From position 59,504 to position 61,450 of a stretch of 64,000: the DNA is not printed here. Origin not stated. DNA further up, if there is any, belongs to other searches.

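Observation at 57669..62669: AT-rich island: HAD-IIB phosphatase + GT4 glycosyltransferase + 548-aa coiled-coil protein + MscS (osmoadaptation module with an unknown scaffold protein)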

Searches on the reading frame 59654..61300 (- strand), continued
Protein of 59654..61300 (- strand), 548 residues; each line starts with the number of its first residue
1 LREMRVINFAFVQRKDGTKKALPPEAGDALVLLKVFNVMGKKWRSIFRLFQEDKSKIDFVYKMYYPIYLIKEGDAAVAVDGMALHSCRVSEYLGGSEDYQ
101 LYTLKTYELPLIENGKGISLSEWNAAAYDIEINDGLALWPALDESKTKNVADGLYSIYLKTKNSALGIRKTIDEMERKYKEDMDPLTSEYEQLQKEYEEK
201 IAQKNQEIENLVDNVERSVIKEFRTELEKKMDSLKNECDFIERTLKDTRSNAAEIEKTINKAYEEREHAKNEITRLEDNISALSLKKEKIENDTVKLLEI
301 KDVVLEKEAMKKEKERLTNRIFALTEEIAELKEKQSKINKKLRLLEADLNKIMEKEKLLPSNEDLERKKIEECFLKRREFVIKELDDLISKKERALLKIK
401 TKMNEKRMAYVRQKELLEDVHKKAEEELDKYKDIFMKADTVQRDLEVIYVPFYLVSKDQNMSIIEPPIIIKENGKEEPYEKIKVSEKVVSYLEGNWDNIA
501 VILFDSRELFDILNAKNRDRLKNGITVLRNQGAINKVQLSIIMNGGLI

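Call 32: search_protein_representatives(alignment_id=A1)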
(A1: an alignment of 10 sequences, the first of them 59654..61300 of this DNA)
Query: 10 sequences, 545 profile positions. Proteins with E-value up to 0.001 (for the whole library): 37; up to 1e-10: 16; up to 1e-30: 13. The best 37 are listed.
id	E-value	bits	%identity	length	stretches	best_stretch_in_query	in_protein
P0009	4.4e-274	926.4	-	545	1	1-544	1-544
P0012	7.9e-241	816.7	-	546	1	1-545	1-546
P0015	4.0e-218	741.7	-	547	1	1-545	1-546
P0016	8.4e-143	493.1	-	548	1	2-544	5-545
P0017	9.0e-130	450.1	-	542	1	1-540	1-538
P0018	1.0e-127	443.4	-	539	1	2-543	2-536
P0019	2.0e-98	346.7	-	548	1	3-539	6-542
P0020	9.2e-82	291.7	-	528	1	1-541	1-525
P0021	1.0e-79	284.9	-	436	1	117-540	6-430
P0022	3.7e-74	266.6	-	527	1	4-540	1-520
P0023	7.3e-53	196.3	-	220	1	331-541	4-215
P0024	2.3e-51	191.3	-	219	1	329-544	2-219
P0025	3.1e-43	164.5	-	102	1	1-82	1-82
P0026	5.7e-30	120.8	-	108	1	181-272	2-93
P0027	4.4e-13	65.0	-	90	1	454-540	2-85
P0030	8.9e-08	47.5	-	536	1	127-533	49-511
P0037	6.2e-05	38.1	-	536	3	46-82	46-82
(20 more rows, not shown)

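Call 34: find_encoding_contigs(protein=P0037, flank=8000, max_places=3)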
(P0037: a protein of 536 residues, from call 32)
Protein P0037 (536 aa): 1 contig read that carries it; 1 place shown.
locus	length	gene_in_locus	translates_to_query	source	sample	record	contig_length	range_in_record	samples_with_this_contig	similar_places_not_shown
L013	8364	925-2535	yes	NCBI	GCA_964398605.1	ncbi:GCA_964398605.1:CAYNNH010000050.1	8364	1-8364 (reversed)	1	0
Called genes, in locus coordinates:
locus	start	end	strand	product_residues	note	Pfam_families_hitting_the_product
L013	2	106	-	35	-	?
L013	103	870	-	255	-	PF08704:GCD14, PF01135:PCMT, PF01596:Methyltransf_3 (weak), PF13847:Methyltransf_31, PF08241:Methyltransf_11 (weak), PF13649:Methyltransf_25 (weak)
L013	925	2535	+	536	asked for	-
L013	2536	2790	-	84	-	-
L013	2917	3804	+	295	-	-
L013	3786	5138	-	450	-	PF13607:Succ_CoA_lig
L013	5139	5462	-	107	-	PF03720:UDPG_MGDP_dh_C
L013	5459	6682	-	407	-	PF03721:UDPG_MGDP_dh_N, PF00984:UDPG_MGDP_dh (weak)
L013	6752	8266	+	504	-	PF01943:Polysacc_synt, PF13440:Polysacc_synt_3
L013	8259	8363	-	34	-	?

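Call 35: find_encoding_contigs(protein=P0022, flank=8000, max_places=3)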
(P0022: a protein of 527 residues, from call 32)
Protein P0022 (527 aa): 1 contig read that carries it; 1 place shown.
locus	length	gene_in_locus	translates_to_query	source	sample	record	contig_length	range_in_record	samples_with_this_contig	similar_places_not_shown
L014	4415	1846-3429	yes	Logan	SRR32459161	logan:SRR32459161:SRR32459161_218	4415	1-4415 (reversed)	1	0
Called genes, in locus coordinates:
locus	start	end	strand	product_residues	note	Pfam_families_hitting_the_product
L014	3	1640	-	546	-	?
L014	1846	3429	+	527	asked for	-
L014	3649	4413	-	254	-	?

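Call 36: find_encoding_contigs(protein=P0016, flank=8000, max_places=2)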
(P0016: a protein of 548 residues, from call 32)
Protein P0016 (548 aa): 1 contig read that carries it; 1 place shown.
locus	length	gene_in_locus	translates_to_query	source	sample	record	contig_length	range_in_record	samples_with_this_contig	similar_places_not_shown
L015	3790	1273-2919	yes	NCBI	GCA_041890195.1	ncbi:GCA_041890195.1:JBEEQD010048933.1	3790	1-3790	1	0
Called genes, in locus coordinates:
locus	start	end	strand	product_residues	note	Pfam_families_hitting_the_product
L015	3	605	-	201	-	?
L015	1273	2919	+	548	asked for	-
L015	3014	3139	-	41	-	-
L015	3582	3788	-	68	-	?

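Call 37: find_encoding_contigs(protein=P0017, flank=8000, max_places=2)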
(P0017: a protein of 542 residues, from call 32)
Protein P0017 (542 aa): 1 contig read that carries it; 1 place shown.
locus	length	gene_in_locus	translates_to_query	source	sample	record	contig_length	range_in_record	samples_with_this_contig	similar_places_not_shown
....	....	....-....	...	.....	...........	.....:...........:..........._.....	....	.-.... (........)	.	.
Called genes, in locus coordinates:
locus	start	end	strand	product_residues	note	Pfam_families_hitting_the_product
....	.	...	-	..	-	?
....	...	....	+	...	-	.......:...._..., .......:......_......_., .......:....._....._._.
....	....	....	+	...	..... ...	-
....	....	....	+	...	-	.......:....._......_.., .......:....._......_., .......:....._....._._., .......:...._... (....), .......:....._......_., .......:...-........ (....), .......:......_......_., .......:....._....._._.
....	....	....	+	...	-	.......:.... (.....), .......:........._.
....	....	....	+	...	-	?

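Call 38: find_encoding_contigs(protein=P0019, flank=8000, max_places=2)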
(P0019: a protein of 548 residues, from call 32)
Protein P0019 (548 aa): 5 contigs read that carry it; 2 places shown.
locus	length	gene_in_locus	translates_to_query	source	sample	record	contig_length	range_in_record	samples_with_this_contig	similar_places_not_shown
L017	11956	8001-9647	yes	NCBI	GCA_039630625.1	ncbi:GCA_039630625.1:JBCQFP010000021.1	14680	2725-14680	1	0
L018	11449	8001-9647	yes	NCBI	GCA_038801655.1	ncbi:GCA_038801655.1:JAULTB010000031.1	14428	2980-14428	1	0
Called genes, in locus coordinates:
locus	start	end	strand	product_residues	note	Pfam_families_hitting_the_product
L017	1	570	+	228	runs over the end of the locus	-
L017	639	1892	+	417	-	PF05221:AdoHcyase, PF00670:AdoHcyase_NAD, PF02826:2-Hacid_dh_C, PF07991:KARI_N (weak)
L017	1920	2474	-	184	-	PF02778:tRNA_int_endo_N, PF01974:tRNA_int_endo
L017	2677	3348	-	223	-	PF01865:PhoU_div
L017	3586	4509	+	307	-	PF00890:FAD_binding_2 (weak), PF01266:DAO (weak), PF01494:FAD_binding_3 (weak), PF01946:Thi4 (weak), PF07992:Pyr_redox_2, PF12831:FAD_oxidored, PF13450:NAD_binding_8 (weak), PF13738:Pyr_redox_3, +3 more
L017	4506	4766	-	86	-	-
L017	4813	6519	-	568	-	PF00587:tRNA-synt_2b (weak), PF03129:HGTP_anticodon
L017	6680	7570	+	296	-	PF00491:Arginase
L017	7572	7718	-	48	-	PF18439:zf_UBZ (faint), PF03604:Zn_ribbon_RPAB4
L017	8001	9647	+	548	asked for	-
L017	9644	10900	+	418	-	PF08323:Glyco_transf_5 (weak), PF13439:Glyco_transf_4, PF13579:Glyco_trans_4_4, PF00982:Glyco_transf_20, PF21269:TreT_GT1 (weak), PF20706:GT4-conflict (weak), PF00534:Glycos_transf_1, PF13692:Glyco_trans_1_4, +1 more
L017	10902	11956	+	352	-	PF00368:HMG-CoA_red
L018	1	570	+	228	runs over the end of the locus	-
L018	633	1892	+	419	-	PF05221:AdoHcyase, PF02826:2-Hacid_dh_C, PF00670:AdoHcyase_NAD, PF07991:KARI_N (weak)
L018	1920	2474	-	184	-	PF02778:tRNA_int_endo_N, PF01974:tRNA_int_endo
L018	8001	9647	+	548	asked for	-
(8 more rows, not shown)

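Call 39: find_encoding_contigs(protein=P0030, flank=8000, max_places=2)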
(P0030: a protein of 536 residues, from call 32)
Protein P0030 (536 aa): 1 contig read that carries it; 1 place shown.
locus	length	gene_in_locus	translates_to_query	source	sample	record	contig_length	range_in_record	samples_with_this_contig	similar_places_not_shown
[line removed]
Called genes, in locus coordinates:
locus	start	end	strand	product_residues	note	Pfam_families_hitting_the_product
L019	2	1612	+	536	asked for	?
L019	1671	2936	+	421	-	PF00982:Glyco_transf_20 (weak), PF13579:Glyco_trans_4_4 (weak), PF21269:TreT_GT1 (weak), PF13439:Glyco_transf_4 (weak), PF20706:GT4-conflict, PF00534:Glycos_transf_1, PF13692:Glyco_trans_1_4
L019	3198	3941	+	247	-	PF01988:VIT1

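Call 52: predict_structure(alignment_id=A3)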
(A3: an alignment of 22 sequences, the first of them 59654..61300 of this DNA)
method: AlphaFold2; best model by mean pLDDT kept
length: 548 residues; sequences in the alignment: 22
mean_pLDDT: 84.1   pTM: 0.57
mean pLDDT of the five models: 84.1, 83.3, 83.1, 81.9, 79.1
residues with pLDDT >= 90: 202; 70-90: 273; 50-70: 68; < 50: 5
segments of 3 or more residues with pLDDT < 50: none
pLDDT, mean of each block of 10 residues (from residue 1): 75 87 90 83 57 70 90 90 88 68 83 66 72 82 92 93 92 95 96 97 93 86 91 92 91 89 86 82 69 54 75 84 88 90 92 90 90 92 96 97 95 91 90 84 85 86 87 80 74 79 62 81 90 83 64
secondary structure, 60 per line:
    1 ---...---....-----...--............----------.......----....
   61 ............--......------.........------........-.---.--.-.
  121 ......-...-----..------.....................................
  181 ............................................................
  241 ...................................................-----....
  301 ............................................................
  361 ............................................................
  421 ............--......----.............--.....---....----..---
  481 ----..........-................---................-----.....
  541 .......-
elements in order: E4-6 E10-13 E19-21 H24-35 H46-52 E57-72 E75-80 E87-95 E102-109 H120-126 E128-130 H144-291 H297-432 E435-437 E445-457 E460-464 E468-471 H485-494 H496-510 H515-530 H536-547

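Call 66: fold_search(model_id=the predicted structure, library=pdb)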
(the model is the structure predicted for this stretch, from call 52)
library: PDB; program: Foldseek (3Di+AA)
matches with E <= 10: 878; with E <= 0.001: 2
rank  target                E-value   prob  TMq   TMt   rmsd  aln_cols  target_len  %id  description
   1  7zr1_C                5.9e-05  1.00  0.31  0.24   9.3       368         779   14  Chaetomium thermophilum Mre11-Rad50-Nbs1 complex bound to ATPyS (composite structure) (released 2023-01-11)
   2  7zr1_D                1.6e-04  1.00  0.29  0.22   9.9       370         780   14  Chaetomium thermophilum Mre11-Rad50-Nbs1 complex bound to ATPyS (composite structure) (released 2023-01-11)
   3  5nnv_D                1.2e-03  1.00  0.19  0.36  12.4       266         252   16  Structure of a Bacillus subtilis Smc coiled coil middle fragment (released 2017-06-21)
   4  8i4v_B                2.0e-03  1.00  0.24  0.46  12.7       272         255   17  Cryo-EM structure of 5-subunit Smc5/6 arm region (released 2024-06-26)
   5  5xg2                  2.5e-03  0.99  0.18  0.33  14.2       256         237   15  Crystal structure of a coiled-coil segment (residues 345-468 and 694-814) of Pyrococcus yayanosii Smc (released 2017-06-07)
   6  5nnv_B                3.3e-03  1.00  0.25  0.46   8.0       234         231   16  Structure of a Bacillus subtilis Smc coiled coil middle fragment (released 2017-06-21)
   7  3zx6_A                4.8e-03  0.98  0.18  0.27  12.7       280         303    9  Structure of Hamp(AF1503)-Tsr fusion - Hamp (A291V) mutant (released 2012-02-29)
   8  3zx6_B                5.1e-03  1.00  0.26  0.41   9.9       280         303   10  Structure of Hamp(AF1503)-Tsr fusion - Hamp (A291V) mutant (released 2012-02-29)
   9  2ch7_A                5.1e-03  0.99  0.24  0.34  11.3       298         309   14  Crystal structure of the cytoplasmic domain of a bacterial chemoreceptor from Thermotoga maritima (released 2006-04-18)
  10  8wjo_B                5.4e-03  0.87  0.15  0.23  13.8       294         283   13  Cryo-EM structure of 8-subunit Smc5/6 arm region (released 2024-06-26)
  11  2ch7_B                6.4e-03  1.00  0.30  0.47   9.3       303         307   10  Crystal structure of the cytoplasmic domain of a bacterial chemoreceptor from Thermotoga maritima (released 2006-04-18)
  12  8i21_B                6.7e-03  1.00  0.25  0.45   8.8       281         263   14  Cryo-EM structure of 6-subunit Smc5/6 arm region (released 2024-06-26)
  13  6z6f_C                9.9e-03  0.99  0.17  0.17   9.9       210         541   20  HDAC-PC (released 2021-02-17)
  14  9a69_B                1.0e-02  1.00  0.25  0.22  12.5       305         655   12  Integrative model of MCPB-MCPC by crosslinking MS and deep learning (released 2024-09-18)
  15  5nnv_A                1.1e-02  0.99  0.20  0.40  11.0       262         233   15  Structure of a Bacillus subtilis Smc coiled coil middle fragment (released 2017-06-21)
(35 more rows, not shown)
